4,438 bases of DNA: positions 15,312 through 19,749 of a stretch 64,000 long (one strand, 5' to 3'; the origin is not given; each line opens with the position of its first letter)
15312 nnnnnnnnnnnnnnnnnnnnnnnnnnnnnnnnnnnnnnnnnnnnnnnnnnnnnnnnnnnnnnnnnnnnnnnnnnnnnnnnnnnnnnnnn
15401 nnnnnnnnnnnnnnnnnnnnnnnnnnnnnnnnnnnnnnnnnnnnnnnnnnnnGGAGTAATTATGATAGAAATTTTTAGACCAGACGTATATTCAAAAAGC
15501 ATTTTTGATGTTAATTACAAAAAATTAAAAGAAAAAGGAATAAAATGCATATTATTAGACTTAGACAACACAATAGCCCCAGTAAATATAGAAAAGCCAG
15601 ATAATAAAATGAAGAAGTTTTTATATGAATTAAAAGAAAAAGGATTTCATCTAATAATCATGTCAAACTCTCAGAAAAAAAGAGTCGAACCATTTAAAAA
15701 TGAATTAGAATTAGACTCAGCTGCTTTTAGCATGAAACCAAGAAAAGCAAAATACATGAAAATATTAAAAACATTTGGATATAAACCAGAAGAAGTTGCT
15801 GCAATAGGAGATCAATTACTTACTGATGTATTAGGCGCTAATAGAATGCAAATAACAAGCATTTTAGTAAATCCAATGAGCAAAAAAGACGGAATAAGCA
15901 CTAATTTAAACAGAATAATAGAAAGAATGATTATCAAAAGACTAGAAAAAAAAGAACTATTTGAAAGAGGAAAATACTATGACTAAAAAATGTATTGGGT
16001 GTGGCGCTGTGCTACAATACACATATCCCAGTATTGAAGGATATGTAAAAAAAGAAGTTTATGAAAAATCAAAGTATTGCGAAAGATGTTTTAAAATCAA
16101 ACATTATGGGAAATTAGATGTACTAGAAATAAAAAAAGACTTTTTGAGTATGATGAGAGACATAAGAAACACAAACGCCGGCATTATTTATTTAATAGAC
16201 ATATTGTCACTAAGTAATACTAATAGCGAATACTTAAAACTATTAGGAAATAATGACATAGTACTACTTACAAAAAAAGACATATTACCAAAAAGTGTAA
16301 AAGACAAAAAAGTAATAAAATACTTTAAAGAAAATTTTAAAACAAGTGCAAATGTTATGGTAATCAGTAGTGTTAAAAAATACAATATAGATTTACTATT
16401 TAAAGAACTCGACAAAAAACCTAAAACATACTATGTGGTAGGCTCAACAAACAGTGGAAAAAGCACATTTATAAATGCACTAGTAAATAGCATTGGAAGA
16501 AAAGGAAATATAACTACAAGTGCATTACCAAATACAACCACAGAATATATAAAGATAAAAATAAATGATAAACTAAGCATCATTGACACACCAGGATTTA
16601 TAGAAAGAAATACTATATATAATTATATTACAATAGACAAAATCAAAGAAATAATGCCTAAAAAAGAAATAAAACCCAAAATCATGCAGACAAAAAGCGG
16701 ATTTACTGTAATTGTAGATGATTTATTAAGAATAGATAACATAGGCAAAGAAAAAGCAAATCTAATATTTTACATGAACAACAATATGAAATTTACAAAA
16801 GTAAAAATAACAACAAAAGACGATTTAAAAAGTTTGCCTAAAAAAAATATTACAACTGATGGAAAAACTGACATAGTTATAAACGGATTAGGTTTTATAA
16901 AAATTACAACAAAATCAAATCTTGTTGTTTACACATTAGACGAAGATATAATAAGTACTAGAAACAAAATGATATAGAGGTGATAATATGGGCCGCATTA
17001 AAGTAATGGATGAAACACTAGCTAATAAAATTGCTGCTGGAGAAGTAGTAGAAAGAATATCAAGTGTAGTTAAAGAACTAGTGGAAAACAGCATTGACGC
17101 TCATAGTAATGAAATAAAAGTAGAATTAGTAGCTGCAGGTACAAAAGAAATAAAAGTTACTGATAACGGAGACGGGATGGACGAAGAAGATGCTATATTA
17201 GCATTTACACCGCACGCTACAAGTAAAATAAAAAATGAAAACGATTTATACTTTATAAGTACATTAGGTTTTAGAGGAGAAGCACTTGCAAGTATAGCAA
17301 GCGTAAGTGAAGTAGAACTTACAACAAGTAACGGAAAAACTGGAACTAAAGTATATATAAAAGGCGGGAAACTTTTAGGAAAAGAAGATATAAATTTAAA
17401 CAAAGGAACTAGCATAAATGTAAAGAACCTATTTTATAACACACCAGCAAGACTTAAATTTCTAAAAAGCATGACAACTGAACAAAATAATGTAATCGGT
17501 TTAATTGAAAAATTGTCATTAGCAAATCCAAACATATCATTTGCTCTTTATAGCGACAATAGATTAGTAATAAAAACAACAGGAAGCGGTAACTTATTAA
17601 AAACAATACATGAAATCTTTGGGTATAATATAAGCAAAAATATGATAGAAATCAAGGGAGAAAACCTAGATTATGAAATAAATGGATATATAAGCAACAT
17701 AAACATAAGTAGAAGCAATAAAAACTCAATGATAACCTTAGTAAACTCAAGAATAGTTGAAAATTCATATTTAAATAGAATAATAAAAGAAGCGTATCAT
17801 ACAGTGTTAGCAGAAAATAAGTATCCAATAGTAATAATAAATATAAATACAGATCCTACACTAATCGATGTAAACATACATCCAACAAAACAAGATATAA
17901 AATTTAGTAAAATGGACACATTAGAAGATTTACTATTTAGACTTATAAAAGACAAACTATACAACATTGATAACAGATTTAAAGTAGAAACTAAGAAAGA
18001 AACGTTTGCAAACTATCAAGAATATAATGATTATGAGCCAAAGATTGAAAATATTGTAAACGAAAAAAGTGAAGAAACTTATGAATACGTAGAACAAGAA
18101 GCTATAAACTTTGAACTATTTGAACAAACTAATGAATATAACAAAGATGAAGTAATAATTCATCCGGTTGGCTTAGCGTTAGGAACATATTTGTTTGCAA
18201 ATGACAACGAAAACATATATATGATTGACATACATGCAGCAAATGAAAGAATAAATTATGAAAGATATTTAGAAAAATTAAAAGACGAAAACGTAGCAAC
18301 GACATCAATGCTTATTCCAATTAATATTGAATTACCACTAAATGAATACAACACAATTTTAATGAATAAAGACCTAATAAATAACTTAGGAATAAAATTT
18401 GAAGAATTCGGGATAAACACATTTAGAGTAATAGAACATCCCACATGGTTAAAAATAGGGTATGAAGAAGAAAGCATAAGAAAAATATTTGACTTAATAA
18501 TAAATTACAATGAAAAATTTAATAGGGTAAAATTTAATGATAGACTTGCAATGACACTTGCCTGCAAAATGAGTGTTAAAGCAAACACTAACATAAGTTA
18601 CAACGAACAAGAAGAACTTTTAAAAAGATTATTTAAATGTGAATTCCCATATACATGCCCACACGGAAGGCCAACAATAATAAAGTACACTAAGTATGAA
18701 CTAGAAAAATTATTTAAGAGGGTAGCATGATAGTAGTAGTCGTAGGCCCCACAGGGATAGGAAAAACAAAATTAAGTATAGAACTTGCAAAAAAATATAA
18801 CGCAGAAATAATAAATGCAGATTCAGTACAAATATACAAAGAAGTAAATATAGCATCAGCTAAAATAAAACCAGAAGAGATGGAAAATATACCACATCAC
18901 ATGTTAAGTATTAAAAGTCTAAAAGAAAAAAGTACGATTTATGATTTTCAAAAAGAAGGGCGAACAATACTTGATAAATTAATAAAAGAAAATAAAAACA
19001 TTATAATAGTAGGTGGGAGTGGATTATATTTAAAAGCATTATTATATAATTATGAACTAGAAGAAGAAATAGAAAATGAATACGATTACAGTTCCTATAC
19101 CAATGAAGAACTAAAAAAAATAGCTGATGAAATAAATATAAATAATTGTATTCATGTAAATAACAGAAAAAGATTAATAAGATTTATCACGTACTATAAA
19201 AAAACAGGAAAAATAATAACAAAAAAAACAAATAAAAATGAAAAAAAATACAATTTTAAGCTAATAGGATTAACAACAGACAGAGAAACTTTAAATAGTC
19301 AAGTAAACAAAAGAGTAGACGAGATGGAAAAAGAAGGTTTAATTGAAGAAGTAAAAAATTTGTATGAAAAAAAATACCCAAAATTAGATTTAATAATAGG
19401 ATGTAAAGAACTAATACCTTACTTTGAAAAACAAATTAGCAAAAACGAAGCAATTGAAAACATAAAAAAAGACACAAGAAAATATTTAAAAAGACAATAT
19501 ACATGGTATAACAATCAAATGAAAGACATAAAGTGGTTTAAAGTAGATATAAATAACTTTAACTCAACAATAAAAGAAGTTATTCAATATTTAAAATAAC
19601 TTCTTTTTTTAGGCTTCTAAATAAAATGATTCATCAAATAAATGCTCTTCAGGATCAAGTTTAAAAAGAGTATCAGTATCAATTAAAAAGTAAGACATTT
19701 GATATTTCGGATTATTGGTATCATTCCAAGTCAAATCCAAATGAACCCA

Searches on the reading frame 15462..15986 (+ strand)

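Call 33: search_protein_families(library=pfam, proteins=[window:15462-15986:+], max_evalue=0.001)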
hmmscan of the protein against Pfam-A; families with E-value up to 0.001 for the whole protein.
window:15462-15986:+ (174 aa): 5 families
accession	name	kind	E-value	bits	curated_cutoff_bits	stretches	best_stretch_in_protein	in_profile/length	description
PF00702.32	Hydrolase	-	8.1e-12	46.4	26.4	1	15-128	68-189/191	haloacid dehalogenase-like hydrolase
PF09419.16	PGP_phosphatase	-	2.4e-11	43.9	20.4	1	6-136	18-163/168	Mitochondrial PGP phosphatase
PF13419.12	HAD_2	-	6.2e-10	39.9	23.8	1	46-136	80-178/178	Haloacid dehalogenase-like hydrolase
PF13242.12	Hydrolase_like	-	2.2e-09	37.5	22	1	92-136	4-48/75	HAD-hyrolase-like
PF08282.18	Hydrolase_3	-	6e-06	26.6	20.9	0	30-89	1-59/255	haloacid dehalogenase-like hydrolase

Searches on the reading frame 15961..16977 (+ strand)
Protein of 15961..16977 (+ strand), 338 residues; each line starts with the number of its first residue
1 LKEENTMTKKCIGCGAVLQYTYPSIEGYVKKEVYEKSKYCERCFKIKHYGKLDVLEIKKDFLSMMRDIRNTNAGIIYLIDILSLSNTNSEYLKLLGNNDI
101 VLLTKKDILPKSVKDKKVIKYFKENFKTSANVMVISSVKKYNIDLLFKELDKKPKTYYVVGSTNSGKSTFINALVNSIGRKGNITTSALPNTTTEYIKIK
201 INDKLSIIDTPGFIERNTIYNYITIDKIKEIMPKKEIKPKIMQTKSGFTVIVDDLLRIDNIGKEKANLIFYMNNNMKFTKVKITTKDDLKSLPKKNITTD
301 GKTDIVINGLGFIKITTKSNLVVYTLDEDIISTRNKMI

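Call 33: search_protein_families(library=pfam, proteins=[window:15961-16977:+], max_evalue=0.001)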
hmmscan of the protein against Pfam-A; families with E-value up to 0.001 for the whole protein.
window:15961-16977:+ (338 aa): 6 families
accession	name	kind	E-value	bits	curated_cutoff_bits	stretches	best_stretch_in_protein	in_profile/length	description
PF01926.29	MMR_HSR1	-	3.3e-12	46.9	21.9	1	158-218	3-61/113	50S ribosome-binding GTPase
PF03193.22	RsgA_GTPase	-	2.4e-11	44.2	30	1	99-215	56-170/174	RsgA GTPase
PF21516.2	YqeH-like_C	-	6.7e-07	30.2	27.7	1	246-325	2-83/95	YqeH-like, C-terminal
PF00350.29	Dynamin_N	-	2.9e-06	27.8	27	1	159-188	3-34/168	Dynamin family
PF04548.22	AIG1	-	1.8e-05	24.6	27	1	159-224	5-70/212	AIG1 family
PF02421.24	FeoB_N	-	6e-05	23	27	1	156-213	2-57/156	Ferrous iron transport protein B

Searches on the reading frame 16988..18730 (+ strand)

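Call 33: search_protein_families(library=pfam, proteins=[window:16988-18730:+], max_evalue=0.001)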
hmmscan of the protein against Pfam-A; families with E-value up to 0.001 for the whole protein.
window:16988-18730:+ (580 aa): 4 families
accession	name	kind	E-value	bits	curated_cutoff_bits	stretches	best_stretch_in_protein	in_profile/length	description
PF01119.25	DNA_mis_repair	-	2.1e-33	114.9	26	1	207-324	1-118/119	DNA mismatch repair protein, C-terminal domain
PF08676.16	MutL_C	-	2.2e-30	105.7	25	1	396-535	3-141/142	MutL C terminal dimerisation domain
PF13589.12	HATPase_c_3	-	4.8e-14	53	25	1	25-123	4-102/137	Histidine kinase-, DNA gyrase B-, and HSP90-like ATPase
PF02518.31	HATPase_c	-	2.3e-09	38.1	26.4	1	22-82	4-64/111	Histidine kinase-, DNA gyrase B-, and HSP90-like ATPase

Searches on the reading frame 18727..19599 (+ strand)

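Call 33: search_protein_families(library=pfam, proteins=[window:18727-19599:+], max_evalue=0.001)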
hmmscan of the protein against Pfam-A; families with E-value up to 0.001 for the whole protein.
window:18727-19599:+ (290 aa): 5 families
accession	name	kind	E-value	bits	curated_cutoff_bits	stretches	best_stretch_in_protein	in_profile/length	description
PF01715.23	IPPT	-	1.4e-61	208.7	23.6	1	35-264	1-243/243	IPP transferase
PF01745.22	IPT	-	8.1e-14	52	20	1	3-104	4-105/233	Isopentenyl transferase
PF13671.12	AAA_33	-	5.9e-05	23.8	27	0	3-34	2-33/143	AAA domain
PF13238.12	AAA_18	-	0.00017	22.4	29.4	0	3-89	1-84/128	AAA domain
PF00004.35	AAA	-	0.00054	20.8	21.2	0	3-48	1-38/131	ATPase family associated with various cellular activities (AAA)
